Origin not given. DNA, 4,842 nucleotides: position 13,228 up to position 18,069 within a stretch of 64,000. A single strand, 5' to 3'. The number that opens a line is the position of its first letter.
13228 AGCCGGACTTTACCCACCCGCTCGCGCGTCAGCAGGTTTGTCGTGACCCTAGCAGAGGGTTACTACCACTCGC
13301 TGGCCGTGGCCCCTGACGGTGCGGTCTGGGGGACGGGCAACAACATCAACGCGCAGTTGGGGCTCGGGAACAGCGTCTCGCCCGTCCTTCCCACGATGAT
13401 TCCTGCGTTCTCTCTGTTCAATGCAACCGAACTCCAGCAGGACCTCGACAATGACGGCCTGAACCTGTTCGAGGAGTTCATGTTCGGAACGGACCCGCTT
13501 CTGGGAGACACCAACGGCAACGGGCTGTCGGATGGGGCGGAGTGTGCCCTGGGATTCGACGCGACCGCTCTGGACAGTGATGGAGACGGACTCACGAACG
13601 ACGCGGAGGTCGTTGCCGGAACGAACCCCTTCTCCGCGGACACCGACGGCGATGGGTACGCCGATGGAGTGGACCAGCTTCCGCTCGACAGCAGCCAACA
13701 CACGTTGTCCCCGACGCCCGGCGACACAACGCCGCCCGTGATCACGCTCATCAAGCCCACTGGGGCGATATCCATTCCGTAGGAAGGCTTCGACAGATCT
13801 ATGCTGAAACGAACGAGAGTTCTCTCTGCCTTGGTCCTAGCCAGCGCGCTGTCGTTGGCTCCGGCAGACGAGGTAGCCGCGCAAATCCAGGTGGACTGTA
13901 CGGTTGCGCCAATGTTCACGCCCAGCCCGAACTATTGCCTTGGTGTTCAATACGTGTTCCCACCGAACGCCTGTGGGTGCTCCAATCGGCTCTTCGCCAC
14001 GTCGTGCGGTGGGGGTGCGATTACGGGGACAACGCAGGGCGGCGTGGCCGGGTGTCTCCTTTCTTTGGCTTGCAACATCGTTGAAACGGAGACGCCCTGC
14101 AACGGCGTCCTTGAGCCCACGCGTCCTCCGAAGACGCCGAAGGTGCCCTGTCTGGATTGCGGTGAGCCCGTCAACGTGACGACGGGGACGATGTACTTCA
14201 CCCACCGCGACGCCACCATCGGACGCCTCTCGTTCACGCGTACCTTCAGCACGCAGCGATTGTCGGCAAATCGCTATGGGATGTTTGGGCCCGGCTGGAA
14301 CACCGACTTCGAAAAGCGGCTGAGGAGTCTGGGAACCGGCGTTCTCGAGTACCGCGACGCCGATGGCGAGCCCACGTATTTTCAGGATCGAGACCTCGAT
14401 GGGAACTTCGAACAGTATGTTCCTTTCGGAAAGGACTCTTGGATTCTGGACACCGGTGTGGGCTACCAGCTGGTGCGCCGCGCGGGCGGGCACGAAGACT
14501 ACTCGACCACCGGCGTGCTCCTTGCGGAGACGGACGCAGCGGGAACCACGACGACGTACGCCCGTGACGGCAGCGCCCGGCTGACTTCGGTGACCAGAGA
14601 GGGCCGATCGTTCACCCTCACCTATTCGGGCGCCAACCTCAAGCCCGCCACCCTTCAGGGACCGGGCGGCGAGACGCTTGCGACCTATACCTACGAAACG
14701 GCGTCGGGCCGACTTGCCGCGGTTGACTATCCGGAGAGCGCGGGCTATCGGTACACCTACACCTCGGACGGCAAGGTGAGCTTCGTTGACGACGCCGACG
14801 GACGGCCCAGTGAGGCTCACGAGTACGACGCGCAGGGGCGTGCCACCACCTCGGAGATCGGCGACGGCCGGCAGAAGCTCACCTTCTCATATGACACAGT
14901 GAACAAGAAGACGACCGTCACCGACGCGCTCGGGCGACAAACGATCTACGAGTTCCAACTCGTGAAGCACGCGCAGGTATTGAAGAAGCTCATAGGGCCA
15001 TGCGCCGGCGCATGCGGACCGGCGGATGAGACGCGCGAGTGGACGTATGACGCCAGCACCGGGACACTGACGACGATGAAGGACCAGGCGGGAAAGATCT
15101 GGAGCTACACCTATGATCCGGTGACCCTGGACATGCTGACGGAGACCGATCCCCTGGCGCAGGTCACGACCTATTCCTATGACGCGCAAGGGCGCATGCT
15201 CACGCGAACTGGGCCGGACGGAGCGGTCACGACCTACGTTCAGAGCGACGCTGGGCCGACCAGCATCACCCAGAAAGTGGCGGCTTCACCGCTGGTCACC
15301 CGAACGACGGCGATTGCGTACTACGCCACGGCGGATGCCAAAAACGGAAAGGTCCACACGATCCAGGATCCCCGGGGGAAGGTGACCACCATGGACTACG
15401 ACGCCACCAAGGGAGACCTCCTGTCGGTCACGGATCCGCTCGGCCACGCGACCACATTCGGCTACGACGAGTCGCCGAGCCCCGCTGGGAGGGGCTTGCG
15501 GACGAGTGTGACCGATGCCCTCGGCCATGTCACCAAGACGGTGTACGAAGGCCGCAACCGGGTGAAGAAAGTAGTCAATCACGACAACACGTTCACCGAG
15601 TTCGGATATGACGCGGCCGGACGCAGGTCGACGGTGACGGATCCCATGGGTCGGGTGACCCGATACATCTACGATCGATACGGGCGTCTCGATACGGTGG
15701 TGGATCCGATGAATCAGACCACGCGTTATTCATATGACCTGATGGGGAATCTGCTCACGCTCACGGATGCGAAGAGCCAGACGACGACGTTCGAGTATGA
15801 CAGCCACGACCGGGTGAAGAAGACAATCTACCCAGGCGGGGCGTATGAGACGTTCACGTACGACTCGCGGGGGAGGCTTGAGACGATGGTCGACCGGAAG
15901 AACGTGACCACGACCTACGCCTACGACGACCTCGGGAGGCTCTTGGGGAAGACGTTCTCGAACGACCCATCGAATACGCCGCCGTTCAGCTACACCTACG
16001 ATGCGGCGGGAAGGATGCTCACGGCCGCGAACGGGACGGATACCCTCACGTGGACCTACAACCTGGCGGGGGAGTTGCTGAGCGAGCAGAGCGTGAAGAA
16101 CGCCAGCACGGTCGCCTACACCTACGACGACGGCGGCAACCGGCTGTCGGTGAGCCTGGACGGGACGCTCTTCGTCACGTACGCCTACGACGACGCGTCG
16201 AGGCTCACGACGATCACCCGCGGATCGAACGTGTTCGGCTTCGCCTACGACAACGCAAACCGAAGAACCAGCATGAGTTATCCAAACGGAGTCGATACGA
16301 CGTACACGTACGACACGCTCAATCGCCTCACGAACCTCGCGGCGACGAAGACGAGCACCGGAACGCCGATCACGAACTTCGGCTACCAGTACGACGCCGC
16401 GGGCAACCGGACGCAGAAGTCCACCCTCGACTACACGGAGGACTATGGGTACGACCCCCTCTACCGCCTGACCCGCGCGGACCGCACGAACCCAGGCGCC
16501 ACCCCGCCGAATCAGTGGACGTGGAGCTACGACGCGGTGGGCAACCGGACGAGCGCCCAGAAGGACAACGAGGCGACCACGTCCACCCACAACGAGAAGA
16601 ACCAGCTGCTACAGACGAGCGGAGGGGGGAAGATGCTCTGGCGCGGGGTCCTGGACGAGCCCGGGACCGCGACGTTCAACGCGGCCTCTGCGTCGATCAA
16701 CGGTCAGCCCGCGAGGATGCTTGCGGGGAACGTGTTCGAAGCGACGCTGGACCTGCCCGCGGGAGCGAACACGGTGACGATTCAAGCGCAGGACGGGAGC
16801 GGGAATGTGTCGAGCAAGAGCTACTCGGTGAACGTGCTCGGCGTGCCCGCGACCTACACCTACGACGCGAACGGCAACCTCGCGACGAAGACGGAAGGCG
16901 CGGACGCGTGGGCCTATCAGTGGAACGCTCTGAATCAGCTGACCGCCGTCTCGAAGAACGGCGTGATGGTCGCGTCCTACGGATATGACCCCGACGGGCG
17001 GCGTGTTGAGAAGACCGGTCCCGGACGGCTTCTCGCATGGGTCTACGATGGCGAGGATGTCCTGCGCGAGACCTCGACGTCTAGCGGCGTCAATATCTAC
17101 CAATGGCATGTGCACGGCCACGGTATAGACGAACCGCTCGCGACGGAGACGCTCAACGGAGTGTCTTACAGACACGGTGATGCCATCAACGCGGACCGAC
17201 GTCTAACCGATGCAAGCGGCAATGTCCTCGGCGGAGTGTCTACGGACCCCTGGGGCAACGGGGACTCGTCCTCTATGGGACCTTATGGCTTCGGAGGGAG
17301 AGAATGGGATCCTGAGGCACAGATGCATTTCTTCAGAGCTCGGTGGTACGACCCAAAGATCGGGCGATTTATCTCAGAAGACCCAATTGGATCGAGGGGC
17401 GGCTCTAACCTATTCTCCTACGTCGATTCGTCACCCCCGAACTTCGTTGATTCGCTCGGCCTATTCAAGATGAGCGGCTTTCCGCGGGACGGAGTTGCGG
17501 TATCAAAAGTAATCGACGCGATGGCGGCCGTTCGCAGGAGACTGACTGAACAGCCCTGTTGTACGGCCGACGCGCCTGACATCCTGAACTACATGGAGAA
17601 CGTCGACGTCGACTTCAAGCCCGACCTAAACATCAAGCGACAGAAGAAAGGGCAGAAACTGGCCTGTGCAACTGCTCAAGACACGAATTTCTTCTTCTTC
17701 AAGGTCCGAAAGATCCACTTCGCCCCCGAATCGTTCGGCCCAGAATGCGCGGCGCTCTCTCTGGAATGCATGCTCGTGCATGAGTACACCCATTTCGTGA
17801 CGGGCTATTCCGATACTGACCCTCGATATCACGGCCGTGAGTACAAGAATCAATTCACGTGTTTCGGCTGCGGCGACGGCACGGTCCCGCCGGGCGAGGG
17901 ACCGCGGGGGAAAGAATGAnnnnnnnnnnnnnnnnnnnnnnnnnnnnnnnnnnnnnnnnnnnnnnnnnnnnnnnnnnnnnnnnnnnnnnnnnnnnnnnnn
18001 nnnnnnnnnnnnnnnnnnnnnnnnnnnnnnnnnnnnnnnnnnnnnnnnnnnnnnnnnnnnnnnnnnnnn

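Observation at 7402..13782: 2126-aa secreted giant protein with an unrecognised six-fold repeated ~150-aa domain, placed 18 nt upstream of the RHS toxin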

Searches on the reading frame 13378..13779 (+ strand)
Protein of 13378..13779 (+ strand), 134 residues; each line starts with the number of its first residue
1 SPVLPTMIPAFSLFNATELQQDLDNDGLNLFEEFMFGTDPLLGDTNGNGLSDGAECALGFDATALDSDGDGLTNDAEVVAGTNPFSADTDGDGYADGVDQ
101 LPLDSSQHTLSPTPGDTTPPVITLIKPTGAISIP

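Call 111: predict_structure(alignment_id=A6)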
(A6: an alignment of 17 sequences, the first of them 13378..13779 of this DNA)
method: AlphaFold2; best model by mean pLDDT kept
length: 134 residues; sequences in the alignment: 17
mean_pLDDT: 89.3   pTM: 0.66
mean pLDDT of the five models: 89.3, 88.6, 88.3, 88.3, 88.1
residues with pLDDT >= 90: 90; 70-90: 36; 50-70: 8; < 50: 0
segments of 3 or more residues with pLDDT < 50: none
pLDDT, mean of each block of 10 residues (from residue 1): 69 83 97 97 96 97 97 95 96 95 91 78 76 71
secondary structure, 60 per line:
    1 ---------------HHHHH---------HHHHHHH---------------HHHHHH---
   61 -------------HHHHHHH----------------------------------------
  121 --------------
elements in order: H16-20 H30-36 H52-57 H74-80

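Call 113: fold_search(model_id=the predicted structure, library=pdb)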
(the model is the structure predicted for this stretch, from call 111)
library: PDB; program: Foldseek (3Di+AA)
matches with E <= 10: 36; with E <= 0.001: 0
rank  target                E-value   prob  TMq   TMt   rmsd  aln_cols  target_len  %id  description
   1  7c7u_A                2.7e-01  0.99  0.31  0.07   0.7        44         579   34  Biofilm associated protein - BSP domain (released 2021-05-12)
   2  7c7u_B                5.9e-01  0.94  0.30  0.07   1.3        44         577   34  Biofilm associated protein - BSP domain (released 2021-05-12)
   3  7c7r_A                6.3e-01  0.93  0.31  0.10   1.3        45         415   33  Biofilm associated protein - B domain (released 2021-05-12)
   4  3fby_A                1.9e+00  0.03  0.17  0.06  12.7       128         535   21  The crystal structure of the signature domain of cartilage oligomeric matrix protein. (released 2009-06-23)
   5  6klw_A                2.7e+00  0.28  0.25  0.09   5.2        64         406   17  Complex structure of Iota toxin enzymatic component (Ia) and binding component (Ib) pore with long stem (released 2020-01-15)
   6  9jsk_G                2.7e+00  0.25  0.26  0.07   4.7        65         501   17  Clostridium perfringens iota toxin pore Ib in prepore IV state (released 2025-05-14)
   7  7vnj_D                2.9e+00  0.20  0.27  0.08   5.5        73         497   18  Complex structure of Clostridioides difficile enzymatic component (CDTa) and binding component (CDTb) pore with short  (released 2022-10-26)
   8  6uwi_H                2.9e+00  0.13  0.24  0.06   6.2        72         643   17  Crystal structure of the Clostridium difficile translocase CDTb (released 2020-01-22)
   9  9jsh_A                3.1e+00  0.20  0.26  0.08   5.6        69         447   17  Clostridium perfringens iota toxin pore Ib in prepore III state (released 2025-05-14)
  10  9jsm_F                3.6e+00  0.20  0.26  0.07   4.7        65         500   17  Clostridium perfringens iota toxin pore Ib in prepore VI state (released 2025-05-14)
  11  9jsg                  3.6e+00  0.16  0.24  0.06   6.0        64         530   16  Clostridium perfringens iota toxin pore Ib in pore state (released 2025-05-14)
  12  5wtl_A                4.5e+00  0.02  0.15  0.09  12.1       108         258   25  Crystal structure of the periplasmic portion of outer membrane protein A (OmpA) from Capnocytophaga gingivalis (released 2017-12-13)
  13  8yrm_A                4.8e+00  0.15  0.24  0.06   5.9        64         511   16  Iota toxin Ib pore serine-clamp mutant (released 2025-03-26)
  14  8dcm_C                4.8e+00  0.08  0.24  0.06  13.1        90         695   16  Crystal structure of Clostridioides difficile binary toxin proCDTb lacking D4 in complex with BINTOXB/22 Fab (released 2023-04-05)
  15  6klo_A                5.1e+00  0.16  0.26  0.10   5.2        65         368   17  Complex structure of Iota toxin enzymatic component (Ia) and binding component (Ib) pore with short stem (released 2020-01-15)
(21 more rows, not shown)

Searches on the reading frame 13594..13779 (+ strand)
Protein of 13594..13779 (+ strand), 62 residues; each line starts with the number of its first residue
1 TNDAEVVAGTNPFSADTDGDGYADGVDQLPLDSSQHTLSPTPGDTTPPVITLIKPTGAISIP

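Call 64: find_related_loci(query=A4, collection=metagenome_contigs, flank=10000)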
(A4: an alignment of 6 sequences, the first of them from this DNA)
Query A4 (62 aa) in metagenome_contigs; peptide patterns used: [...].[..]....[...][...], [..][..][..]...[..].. (x = any residue, [..] = any of these).
600 stretches matched a pattern (row limit reached: there are more); 28 encode a relative of the query (tblastn E <= 1e-3); 28 distinct loci.
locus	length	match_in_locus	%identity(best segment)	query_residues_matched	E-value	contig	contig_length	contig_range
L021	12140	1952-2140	52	1-62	7e-16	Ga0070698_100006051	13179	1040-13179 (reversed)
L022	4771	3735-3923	52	1-62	1e-14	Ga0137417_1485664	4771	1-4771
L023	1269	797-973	49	5-62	1e-12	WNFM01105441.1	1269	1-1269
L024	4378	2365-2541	46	1-58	5e-10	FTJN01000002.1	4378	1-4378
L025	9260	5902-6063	49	1-55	1e-9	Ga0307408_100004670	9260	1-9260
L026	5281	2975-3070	66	1-32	2e-7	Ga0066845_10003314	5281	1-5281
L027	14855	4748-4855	56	5-36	3e-7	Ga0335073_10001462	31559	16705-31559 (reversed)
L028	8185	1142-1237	66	1-32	7e-7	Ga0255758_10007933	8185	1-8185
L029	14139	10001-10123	44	5-47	7e-7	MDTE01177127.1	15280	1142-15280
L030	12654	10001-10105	54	2-36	2e-6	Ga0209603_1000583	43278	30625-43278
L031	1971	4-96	58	5-35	1e-6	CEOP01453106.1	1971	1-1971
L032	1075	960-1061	50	2-35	6e-6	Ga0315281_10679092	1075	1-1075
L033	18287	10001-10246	54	1-36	6e-6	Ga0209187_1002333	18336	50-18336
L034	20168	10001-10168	36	1-54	9e-6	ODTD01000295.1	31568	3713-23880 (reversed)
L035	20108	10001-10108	48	4-45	7e-6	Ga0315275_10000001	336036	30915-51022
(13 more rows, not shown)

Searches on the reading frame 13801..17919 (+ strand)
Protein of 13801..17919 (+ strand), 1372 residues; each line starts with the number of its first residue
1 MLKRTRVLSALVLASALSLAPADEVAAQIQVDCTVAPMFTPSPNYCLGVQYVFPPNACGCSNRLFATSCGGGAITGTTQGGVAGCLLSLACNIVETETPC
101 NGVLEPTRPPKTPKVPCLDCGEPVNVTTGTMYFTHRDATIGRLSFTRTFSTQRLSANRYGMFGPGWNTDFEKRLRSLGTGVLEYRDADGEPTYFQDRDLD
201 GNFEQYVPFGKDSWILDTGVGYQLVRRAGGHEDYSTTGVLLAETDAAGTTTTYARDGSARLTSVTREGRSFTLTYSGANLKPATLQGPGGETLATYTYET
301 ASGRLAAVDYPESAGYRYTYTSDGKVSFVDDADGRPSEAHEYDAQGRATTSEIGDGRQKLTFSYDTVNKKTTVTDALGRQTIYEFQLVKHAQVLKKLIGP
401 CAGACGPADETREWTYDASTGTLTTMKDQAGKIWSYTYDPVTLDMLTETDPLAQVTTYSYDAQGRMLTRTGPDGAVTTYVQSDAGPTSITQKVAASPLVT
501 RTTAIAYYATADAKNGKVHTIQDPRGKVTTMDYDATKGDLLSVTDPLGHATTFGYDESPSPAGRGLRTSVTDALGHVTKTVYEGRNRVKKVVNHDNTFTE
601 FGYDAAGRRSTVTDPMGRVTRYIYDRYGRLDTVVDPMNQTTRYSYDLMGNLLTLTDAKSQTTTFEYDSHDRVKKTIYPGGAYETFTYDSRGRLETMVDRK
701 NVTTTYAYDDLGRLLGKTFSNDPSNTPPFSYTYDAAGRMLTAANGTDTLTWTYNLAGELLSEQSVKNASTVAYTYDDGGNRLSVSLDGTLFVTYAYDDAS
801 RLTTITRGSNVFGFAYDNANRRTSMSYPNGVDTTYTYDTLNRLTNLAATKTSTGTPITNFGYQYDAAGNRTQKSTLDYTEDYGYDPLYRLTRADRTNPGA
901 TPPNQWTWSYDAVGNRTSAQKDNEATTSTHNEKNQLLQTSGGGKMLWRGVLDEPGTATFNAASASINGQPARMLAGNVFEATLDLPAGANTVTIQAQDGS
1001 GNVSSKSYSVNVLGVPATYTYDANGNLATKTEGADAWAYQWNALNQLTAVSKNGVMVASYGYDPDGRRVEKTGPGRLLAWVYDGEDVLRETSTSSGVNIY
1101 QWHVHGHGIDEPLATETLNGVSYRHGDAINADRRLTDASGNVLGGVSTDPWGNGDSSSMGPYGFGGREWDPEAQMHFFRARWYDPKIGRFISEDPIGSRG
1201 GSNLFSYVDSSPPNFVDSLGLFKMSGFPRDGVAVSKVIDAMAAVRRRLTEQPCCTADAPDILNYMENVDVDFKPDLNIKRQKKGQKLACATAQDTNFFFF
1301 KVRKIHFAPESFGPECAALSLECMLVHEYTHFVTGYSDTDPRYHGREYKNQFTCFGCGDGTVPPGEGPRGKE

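Call 6: search_protein_families(library=pfam, proteins=[window:13801-17919:+], max_evalue=0.1)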
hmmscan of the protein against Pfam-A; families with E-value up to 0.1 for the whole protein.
window:13801-17919:+ (1372 aa): 3 families
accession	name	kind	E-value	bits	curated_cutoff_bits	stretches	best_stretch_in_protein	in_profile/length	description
PF05593.20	RHS_repeat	-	9.2e-70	230.3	22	15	603-636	1-34/38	RHS Repeat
PF20148.4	DUF6531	-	1.4e-12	48.2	24.1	1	121-194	1-74/74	Domain of unknown function (DUF6531)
PF09136.16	Glucodextran_B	-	2.3e-05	24.7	27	1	960-1011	29-80/83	Glucodextranase, domain B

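Call 7: search_protein_families(library=ncbifam, proteins=[window:13801-17919:+], max_evalue=0.1)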
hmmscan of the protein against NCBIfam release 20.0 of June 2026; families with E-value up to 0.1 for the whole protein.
window:13801-17919:+ (1372 aa): 3 families
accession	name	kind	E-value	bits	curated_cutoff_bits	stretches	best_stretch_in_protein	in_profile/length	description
TIGR01643.1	YD_repeat_2x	repeat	2.7e-51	170.1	15.8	9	584-622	3-41/42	YD repeat-containing protein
NF041261.1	RHS_core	equivalog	4.5e-44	150.6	2000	4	292-737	318-732/1261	RHS element core protein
TIGR03696.1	Rhs_assc_core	domain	1.1e-19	70.7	32.5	1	1149-1221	2-76/76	RHS repeat-associated core domain-containing protein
